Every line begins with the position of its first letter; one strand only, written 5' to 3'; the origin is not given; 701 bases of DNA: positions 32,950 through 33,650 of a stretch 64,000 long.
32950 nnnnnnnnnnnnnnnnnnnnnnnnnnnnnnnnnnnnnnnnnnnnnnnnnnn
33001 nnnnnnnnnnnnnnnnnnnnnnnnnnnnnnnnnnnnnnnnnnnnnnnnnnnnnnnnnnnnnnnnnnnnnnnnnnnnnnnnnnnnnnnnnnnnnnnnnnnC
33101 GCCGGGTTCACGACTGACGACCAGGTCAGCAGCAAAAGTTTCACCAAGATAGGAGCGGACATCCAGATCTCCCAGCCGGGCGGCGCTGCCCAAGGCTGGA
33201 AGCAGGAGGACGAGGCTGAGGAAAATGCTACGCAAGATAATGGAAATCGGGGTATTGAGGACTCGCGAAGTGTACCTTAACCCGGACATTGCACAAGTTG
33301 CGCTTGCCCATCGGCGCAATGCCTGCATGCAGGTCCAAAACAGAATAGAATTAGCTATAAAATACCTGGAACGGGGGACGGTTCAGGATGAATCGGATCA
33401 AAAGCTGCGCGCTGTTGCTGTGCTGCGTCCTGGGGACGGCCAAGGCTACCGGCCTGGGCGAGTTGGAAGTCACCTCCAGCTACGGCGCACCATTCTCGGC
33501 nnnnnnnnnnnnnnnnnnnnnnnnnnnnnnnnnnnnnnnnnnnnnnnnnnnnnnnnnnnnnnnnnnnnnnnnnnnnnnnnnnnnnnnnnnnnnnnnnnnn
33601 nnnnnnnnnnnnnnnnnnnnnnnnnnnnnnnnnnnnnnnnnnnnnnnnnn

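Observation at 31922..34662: Divergently transcribed pair of short FimV/HubP-like LysM proteins with a shared C-terminal LP(E/D)(D/G)L tail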

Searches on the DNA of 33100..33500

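Call 64: search_rna_families(source=window, start=33100, end=33500, threshold=evalue, max_evalue=1)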
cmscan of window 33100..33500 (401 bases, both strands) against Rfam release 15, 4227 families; matches with E-value up to 1: 0.
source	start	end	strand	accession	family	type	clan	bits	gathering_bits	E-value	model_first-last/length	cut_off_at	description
